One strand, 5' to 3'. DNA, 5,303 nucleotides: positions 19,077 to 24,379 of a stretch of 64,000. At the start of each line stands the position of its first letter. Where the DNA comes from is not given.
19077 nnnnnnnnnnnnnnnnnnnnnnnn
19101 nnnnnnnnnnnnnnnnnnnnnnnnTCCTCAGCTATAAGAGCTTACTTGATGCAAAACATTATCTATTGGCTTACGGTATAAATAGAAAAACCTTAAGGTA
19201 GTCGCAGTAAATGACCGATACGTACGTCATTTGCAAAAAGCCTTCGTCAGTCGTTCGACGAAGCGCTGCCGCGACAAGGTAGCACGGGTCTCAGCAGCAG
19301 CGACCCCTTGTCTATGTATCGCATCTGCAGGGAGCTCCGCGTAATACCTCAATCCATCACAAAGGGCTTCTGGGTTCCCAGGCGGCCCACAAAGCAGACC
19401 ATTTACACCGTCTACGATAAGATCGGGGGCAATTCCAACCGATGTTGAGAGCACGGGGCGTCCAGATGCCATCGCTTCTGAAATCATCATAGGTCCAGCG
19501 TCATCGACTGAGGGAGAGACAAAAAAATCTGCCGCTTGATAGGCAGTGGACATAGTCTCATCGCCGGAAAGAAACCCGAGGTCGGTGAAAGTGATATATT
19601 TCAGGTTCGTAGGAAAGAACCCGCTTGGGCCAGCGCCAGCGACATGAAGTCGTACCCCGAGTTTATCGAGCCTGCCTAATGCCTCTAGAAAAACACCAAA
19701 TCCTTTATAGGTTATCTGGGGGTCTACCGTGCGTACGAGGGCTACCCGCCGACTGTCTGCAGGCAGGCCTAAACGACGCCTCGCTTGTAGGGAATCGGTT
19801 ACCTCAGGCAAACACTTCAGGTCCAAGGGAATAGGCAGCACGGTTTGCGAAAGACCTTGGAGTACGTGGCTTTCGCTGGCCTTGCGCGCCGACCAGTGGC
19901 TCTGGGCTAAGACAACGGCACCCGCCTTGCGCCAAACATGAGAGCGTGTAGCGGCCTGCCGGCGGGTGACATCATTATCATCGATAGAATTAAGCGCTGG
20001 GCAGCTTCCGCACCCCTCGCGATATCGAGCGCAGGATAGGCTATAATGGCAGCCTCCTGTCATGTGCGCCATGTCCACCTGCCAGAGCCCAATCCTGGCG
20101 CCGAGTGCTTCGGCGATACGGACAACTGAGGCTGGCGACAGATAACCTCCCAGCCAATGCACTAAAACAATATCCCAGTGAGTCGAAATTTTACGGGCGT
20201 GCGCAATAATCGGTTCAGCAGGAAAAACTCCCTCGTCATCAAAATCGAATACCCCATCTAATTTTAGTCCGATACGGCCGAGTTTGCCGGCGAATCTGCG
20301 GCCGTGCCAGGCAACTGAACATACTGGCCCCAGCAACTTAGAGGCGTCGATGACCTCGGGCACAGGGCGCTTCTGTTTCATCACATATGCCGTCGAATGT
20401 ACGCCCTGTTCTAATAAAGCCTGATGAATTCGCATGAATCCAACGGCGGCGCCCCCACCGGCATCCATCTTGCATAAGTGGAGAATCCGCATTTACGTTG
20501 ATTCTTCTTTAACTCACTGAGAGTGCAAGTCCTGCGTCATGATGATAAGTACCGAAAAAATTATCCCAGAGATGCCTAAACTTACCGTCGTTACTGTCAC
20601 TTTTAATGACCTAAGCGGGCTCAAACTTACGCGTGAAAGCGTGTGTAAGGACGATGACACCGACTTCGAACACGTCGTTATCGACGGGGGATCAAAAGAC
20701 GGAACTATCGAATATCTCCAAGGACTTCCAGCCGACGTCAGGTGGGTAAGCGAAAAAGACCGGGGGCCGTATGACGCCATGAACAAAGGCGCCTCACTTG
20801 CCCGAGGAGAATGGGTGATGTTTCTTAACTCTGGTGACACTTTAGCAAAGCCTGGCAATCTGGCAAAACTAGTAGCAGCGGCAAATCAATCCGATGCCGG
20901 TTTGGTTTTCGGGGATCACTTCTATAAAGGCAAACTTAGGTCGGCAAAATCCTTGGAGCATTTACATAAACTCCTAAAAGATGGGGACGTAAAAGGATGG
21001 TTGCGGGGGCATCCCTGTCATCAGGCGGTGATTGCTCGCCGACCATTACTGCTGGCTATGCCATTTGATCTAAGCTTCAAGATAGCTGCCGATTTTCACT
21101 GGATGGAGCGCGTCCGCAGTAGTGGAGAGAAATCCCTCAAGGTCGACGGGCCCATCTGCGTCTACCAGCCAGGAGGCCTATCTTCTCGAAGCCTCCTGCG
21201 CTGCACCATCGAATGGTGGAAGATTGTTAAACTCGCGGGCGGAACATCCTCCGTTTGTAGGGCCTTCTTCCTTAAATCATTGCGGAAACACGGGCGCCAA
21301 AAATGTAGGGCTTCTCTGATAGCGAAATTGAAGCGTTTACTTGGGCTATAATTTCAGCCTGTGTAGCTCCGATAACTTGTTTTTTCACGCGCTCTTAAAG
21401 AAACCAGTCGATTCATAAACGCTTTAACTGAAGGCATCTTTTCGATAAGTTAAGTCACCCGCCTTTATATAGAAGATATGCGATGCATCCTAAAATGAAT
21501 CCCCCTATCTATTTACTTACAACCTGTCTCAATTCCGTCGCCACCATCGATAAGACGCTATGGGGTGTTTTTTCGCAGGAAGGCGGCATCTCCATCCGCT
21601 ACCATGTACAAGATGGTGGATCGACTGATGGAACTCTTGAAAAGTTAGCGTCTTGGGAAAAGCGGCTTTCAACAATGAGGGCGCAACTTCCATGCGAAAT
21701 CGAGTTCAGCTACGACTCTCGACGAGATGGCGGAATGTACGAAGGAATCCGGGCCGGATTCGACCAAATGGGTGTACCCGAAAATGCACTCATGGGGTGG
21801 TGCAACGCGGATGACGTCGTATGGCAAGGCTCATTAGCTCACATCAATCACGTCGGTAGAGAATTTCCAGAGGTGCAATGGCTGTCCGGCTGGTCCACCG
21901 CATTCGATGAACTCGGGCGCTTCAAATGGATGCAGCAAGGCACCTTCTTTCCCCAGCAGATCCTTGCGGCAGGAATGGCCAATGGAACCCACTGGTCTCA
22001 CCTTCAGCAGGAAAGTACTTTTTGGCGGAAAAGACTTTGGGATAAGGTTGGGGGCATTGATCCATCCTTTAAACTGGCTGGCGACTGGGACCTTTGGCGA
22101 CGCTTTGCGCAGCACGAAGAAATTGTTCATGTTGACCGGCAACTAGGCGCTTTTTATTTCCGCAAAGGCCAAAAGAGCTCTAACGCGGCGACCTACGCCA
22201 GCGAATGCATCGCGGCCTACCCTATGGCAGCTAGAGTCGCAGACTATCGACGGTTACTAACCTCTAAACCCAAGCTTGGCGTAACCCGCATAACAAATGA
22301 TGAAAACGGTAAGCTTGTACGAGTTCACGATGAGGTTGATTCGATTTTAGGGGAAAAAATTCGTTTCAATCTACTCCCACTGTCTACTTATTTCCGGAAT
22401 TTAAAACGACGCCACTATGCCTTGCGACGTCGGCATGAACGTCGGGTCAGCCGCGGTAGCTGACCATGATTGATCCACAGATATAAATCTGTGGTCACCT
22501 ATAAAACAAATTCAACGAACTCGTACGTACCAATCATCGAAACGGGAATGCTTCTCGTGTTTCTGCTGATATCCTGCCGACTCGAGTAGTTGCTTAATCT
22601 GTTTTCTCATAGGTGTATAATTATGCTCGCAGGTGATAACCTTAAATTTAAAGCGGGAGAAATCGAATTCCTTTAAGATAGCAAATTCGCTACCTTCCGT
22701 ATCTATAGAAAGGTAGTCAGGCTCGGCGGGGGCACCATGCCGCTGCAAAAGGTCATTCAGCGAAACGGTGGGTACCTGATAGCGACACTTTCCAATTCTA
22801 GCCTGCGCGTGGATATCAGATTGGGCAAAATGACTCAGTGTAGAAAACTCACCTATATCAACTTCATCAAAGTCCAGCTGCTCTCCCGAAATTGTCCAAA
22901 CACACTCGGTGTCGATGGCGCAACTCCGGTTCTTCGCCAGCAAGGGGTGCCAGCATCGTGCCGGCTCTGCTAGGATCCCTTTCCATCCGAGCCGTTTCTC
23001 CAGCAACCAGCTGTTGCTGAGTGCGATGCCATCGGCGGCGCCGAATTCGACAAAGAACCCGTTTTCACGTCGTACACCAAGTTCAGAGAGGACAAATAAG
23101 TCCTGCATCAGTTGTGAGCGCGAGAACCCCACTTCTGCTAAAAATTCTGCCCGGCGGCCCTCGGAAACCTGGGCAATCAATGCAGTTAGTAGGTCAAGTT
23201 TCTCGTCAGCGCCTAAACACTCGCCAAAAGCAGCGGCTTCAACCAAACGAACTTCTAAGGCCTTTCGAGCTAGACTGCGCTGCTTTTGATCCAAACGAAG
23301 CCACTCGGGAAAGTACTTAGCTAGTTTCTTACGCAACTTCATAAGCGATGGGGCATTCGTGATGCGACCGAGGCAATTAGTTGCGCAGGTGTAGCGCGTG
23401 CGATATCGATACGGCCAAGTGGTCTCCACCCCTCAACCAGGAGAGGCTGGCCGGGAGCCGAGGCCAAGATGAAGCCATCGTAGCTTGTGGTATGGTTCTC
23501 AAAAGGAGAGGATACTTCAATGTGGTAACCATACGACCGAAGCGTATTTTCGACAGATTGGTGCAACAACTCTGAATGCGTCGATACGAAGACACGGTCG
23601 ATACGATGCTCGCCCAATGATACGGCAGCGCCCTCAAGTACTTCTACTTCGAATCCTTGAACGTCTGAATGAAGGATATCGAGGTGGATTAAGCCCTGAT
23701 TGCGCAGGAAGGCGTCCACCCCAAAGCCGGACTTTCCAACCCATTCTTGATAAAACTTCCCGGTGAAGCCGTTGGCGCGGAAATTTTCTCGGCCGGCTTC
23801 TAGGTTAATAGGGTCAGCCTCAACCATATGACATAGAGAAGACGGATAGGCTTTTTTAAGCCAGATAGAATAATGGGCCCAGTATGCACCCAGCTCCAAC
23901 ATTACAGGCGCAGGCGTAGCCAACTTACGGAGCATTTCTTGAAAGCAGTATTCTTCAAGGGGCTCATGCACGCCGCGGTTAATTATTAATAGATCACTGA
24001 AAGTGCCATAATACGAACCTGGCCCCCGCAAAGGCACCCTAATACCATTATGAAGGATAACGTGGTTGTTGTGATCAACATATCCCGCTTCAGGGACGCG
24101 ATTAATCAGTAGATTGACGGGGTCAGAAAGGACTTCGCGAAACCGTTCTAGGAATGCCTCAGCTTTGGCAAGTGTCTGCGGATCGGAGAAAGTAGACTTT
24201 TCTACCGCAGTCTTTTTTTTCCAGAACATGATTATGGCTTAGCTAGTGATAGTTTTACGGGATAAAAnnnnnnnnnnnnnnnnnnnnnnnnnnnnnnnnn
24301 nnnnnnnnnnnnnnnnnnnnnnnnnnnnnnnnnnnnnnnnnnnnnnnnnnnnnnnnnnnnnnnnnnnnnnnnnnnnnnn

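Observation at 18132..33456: ~15 kb AT-richer surface-glycan island directly after dnaE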

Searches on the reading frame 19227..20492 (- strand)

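Call 4: search_protein_families(library=pfam, proteins=[window:19227-20492:-])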
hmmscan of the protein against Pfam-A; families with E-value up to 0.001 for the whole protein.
window:19227-20492:- (421 aa): 2 families
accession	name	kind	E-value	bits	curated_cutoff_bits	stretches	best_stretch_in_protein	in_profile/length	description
PF13692.12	Glyco_trans_1_4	-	9.4e-21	75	27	1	261-382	13-137/142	Glycosyl transferases group 1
PF00534.26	Glycos_transf_1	-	2e-17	63.7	26.4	1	261-388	26-159/172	Glycosyl transferases group 1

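Call 9: search_protein_families(library=ncbifam, proteins=[window:19227-20492:-], max_evalue=0.00001)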
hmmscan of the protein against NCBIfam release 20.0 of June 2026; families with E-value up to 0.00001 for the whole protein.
window:19227-20492:- (421 aa): 6 families
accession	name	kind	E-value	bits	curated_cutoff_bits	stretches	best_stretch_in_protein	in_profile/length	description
TIGR03088.1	stp2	hypoth_equivalog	3.8e-15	55.8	409.05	1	275-414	225-365/374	TIGR03088 family PEP-CTERM/XrtA system glycosyltransferase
NF041876.1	EPS_EpsE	equivalog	1.6e-13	50.7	400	1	262-396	226-370/389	exopolysaccharide biosynthesis GT4 family glycosyltransferase EpsE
NF047684.1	TeichurnBiosyTuaC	equivalog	7.4e-10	38.3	550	1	194-361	168-330/391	teichuronic acid biosynthesis protein TuaC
TIGR03449.1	mycothiol_MshA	equivalog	1.2e-08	34.3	462.5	1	233-419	206-400/406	D-inositol-3-phosphate glycosyltransferase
NF038295.1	EPS_HpsP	equivalog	6.5e-07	28.7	550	1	189-358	149-326/388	hormogonium polysaccharide biosynthesis glycosyltransferase HpsP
NF053787.1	GlcN_PG_synth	equivalog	8.6e-06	24.8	480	0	194-400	147-339/361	N-acetylglucosaminyl phosphatidylglycerol synthase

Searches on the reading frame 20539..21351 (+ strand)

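Call 4: search_protein_families(library=pfam, proteins=[window:20539-21351:+])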
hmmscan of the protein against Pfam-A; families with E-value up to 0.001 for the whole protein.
window:20539-21351:+ (270 aa): 2 families
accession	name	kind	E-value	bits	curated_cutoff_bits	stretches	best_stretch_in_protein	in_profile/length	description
PF00535.33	Glycos_transf_2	-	8.9e-19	68.5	23.3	1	16-140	1-128/168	Glycosyl transferase family 2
PF10111.15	Glyco_tranf_2_2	-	7.3e-05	22.8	27.3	1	40-113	27-104/276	Glycosyltransferase like family 2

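Call 9: search_protein_families(library=ncbifam, proteins=[window:20539-21351:+], max_evalue=0.00001)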
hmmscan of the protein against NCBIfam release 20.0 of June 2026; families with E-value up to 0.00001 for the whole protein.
window:20539-21351:+ (270 aa): 8 families
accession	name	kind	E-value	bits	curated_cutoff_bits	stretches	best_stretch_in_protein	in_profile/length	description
TIGR04009.1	wcaE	equivalog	1.9e-29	102.7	369.2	1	15-219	3-205/248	colanic acid biosynthesis glycosyltransferase WcaE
TIGR04283.1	glyco_like_mftF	equivalog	2.8e-10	40.2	182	1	16-129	2-112/221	TIGR04283 family arsenosugar biosynthesis glycosyltransferase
NF041875.1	EPS_EpsD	equivalog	3e-10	40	370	1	15-125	1-114/325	exopolysaccharide biosynthesis glycosyltransferase EpsD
NF050050.1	ProtGlycPglI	equivalog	4.4e-09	36.1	500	1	12-118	1-111/306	GalNAc(5)-diNAcBac-PP-undecaprenol beta-1,3-glucosyltransferase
NF007482.0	PRK10073.1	equivalog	7.1e-08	31.8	423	1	11-132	4-129/334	glycosyltransferase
NF047683.1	TeichurnBiosyTuaG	equivalog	9.7e-08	32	400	1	10-125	3-121/252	teichuronic acid biosynthesis protein TuaG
TIGR03965.1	mycofact_glyco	equivalog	1.1e-07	31.1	280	1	9-125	70-189/467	mycofactocin biosynthesis glycosyltransferase MftF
TIGR03937.1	PgaC_IcaA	equivalog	7.6e-07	28.4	422.3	1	9-115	41-150/407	poly-beta-1,6-N-acetyl-D-glucosamine synthase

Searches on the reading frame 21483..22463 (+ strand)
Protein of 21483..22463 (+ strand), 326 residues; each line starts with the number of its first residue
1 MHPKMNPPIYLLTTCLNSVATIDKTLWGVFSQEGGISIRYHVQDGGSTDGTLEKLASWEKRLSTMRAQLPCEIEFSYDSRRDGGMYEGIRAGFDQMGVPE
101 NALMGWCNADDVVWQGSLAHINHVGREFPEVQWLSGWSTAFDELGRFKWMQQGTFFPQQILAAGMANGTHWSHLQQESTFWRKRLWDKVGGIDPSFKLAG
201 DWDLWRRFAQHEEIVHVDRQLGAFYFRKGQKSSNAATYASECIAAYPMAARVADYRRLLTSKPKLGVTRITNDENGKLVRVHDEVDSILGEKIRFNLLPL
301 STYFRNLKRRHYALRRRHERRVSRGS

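Call 4: search_protein_families(library=pfam, proteins=[window:21483-22463:+])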
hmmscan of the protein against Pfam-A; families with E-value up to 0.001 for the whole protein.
window:21483-22463:+ (326 aa): 1 family
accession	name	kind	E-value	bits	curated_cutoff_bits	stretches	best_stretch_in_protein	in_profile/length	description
PF13632.12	Glyco_trans_2_3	-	0.00071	19.9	27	0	109-212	7-110/198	Glycosyl transferase family group 2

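Call 9: search_protein_families(library=ncbifam, proteins=[window:21483-22463:+], max_evalue=0.00001)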
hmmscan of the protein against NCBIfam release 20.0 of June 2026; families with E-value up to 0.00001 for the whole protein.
window:21483-22463:+ (326 aa): 0 families

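Call 72: search_protein_families(library=pfam, alignment_id=A2, max_evalue=0.00001)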
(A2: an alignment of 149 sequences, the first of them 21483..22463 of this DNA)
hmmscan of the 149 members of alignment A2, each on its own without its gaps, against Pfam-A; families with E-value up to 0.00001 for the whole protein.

A. member 1, window:21483-22463:+ (326 aa): 0 families

B. families by the number of members that match (of 149 scanned): 64 families (the first 25 are shown)
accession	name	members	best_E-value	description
PF01408.29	GFO_IDH_MocA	16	2.5e-27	Oxidoreductase family, NAD-binding Rossmann fold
PF22725.1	GFO_IDH_MocA_C3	15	1.2e-29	GFO/IDH/MocA C-terminal domain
PF02894.22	GFO_IDH_MocA_C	15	9.7e-25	Oxidoreductase family, C-terminal alpha/beta domain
PF05050.19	Methyltransf_21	12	3.6e-16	Methyltransferase FkbM domain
PF01370.27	Epimerase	11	1.1e-69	NAD dependent epimerase/dehydratase family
PF04321.23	RmlD_sub_bind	11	5.2e-56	RmlD substrate binding domain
PF01041.23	DegT_DnrJ_EryC1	10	2.8e-122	DegT/DnrJ/EryC1/StrS aminotransferase family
PF16363.11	GDP_Man_Dehyd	9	7e-86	GDP-mannose 4,6 dehydratase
PF00535.33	Glycos_transf_2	9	2.4e-33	Glycosyl transferase family 2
PF01755.23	Glyco_transf_25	8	1e-19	Glycosyltransferase family 25 (LPS biosynthesis protein)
PF00483.29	NTP_transferase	6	1.3e-71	Nucleotidyl transferase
PF00106.31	adh_short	6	4.5e-38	short chain dehydrogenase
PF00984.24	UDPG_MGDP_dh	6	6.2e-32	UDP-glucose/GDP-mannose dehydrogenase family, central domain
PF03720.21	UDPG_MGDP_dh_C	6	3.4e-29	UDP-glucose/GDP-mannose dehydrogenase family, UDP binding domain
PF01073.25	3Beta_HSD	6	1.6e-14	3-beta hydroxysteroid dehydrogenase/isomerase family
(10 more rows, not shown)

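Call 93: search_solved_structures(query=window:21483-22463:+, max_evalue=1)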
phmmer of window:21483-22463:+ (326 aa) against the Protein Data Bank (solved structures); distinct sequences matched with E-value up to 1: 3.
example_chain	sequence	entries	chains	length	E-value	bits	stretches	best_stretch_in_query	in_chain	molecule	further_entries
9omm_A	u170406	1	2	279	0.3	13.3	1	16-121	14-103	Glycosyltransferase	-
9omh_A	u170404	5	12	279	0.51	12.5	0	16-116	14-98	Glycosyltransferase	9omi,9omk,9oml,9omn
9omj_A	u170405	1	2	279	0.53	12.4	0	16-116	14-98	Glycosyltransferase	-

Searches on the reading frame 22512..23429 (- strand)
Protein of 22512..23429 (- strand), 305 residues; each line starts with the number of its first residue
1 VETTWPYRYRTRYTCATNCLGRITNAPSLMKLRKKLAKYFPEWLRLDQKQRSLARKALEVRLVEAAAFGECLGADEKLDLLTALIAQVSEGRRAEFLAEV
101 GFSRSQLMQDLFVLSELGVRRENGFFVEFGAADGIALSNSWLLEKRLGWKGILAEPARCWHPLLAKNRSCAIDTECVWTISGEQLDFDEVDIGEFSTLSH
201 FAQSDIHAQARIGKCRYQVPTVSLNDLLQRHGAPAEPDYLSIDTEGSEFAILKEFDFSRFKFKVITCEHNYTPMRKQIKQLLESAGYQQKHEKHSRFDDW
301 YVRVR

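Call 4: search_protein_families(library=pfam, proteins=[window:22512-23429:-])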
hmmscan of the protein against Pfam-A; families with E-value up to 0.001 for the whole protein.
window:22512-23429:- (305 aa): 1 family
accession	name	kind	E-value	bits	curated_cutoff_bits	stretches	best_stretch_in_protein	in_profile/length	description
PF05050.19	Methyltransf_21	-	3.1e-16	60.4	22.7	1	129-288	2-172/173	Methyltransferase FkbM domain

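Call 9: search_protein_families(library=ncbifam, proteins=[window:22512-23429:-], max_evalue=0.00001)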
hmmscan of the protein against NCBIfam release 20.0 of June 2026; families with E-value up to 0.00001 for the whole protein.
window:22512-23429:- (305 aa): 1 family
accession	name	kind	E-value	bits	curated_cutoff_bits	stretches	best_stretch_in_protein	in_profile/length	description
TIGR01444.1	fkbM_fam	subfamily_domain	6.5e-09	36.4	37.7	1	130-255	6-127/143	FkbM family methyltransferase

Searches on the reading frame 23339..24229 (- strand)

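Call 4: search_protein_families(library=pfam, proteins=[window:23339-24229:-])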
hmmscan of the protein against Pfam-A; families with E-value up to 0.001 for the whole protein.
window:23339-24229:- (296 aa): 1 family
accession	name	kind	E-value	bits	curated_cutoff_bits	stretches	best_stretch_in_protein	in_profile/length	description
PF05050.19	Methyltransf_21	-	3.2e-06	27.8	22.7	1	172-236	103-172/173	Methyltransferase FkbM domain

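Call 9: search_protein_families(library=ncbifam, proteins=[window:23339-24229:-], max_evalue=0.00001)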
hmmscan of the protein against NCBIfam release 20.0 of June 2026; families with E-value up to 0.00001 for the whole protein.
window:23339-24229:- (296 aa): 1 family
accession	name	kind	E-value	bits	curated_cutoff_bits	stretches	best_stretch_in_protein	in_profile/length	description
TIGR01444.1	fkbM_fam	subfamily_domain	1.4e-08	35.3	37.7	0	171-209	97-135/143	FkbM family methyltransferase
